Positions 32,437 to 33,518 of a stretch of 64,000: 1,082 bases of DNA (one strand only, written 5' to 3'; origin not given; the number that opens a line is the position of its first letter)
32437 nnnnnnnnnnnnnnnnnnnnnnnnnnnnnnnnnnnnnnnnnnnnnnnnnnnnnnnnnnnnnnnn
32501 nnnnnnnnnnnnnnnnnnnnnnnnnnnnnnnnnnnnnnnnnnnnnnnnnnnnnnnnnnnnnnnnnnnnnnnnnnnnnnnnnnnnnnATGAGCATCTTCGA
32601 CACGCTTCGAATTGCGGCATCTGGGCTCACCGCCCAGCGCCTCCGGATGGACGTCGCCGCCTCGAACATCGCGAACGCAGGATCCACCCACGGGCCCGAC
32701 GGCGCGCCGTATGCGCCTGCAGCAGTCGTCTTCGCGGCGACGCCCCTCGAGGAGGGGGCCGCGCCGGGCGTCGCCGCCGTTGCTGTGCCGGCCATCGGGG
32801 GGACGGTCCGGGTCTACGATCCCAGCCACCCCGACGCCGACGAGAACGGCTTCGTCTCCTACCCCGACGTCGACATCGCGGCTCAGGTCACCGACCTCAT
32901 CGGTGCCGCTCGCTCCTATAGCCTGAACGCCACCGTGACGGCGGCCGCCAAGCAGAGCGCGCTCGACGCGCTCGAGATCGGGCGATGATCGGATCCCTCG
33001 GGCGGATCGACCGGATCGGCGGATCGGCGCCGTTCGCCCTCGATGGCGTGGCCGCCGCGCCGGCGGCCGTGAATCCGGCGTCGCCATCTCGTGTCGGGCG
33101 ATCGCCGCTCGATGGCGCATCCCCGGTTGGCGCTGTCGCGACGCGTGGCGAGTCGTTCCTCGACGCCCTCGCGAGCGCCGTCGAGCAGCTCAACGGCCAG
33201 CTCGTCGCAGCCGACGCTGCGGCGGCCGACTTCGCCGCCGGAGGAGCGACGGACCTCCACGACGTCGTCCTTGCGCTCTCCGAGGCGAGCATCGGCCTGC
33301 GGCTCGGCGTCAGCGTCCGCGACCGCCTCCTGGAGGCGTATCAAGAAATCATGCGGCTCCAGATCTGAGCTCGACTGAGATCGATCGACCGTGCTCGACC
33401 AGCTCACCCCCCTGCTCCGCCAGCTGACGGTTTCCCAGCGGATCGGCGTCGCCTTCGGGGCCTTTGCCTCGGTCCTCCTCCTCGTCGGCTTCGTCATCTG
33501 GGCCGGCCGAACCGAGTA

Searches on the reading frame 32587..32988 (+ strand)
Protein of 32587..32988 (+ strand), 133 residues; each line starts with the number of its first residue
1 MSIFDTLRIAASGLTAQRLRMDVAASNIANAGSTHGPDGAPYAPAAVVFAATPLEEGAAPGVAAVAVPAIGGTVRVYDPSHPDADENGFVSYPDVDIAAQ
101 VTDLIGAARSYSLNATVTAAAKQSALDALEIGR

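Call 15: search_protein_families(library=pfam, proteins=[window:32587-32988:+], max_evalue=0.01)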
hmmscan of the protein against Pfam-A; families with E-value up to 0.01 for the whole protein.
window:32587-32988:+ (133 aa): 2 families
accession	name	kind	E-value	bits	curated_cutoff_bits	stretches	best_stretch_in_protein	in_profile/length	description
PF00460.25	Flg_bb_rod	-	9.1e-09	35.5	20.7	1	7-36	1-29/31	Flagella basal body rod protein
PF06429.18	Flg_bbr_C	-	1.6e-05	24.7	23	1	87-127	2-42/46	Flagellar basal body rod FlgEFG protein C-terminal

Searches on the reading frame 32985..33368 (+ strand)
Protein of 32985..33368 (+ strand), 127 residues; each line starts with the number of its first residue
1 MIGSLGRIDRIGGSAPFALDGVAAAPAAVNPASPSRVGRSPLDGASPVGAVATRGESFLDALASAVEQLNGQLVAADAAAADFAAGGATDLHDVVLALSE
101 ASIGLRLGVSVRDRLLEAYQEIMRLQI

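Call 3: search_protein_families(library=pfam, proteins=[window:32985-33368:+], max_evalue=0.01)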
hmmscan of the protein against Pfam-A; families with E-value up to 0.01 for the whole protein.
window:32985-33368:+ (127 aa): 1 family
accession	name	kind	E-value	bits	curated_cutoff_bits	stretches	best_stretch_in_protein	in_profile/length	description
PF02049.23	FliE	-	1.4e-22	80.1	22.4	1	52-127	14-89/89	Flagellar hook-basal body complex protein FliE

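Call 4: search_protein_families(library=ncbifam, proteins=[window:32985-33368:+], max_evalue=0.01)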
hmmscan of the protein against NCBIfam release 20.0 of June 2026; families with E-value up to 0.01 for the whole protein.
window:32985-33368:+ (127 aa): 2 families
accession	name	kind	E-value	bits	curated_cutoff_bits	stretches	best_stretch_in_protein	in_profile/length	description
TIGR00205.2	fliE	equivalog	5.4e-22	77.8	30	1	58-127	1-71/71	flagellar hook-basal body complex protein FliE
NF009371.0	PRK12729.1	equivalog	4.4e-06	27.2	145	1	55-125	55-126/127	flagellar hook-basal body protein FliE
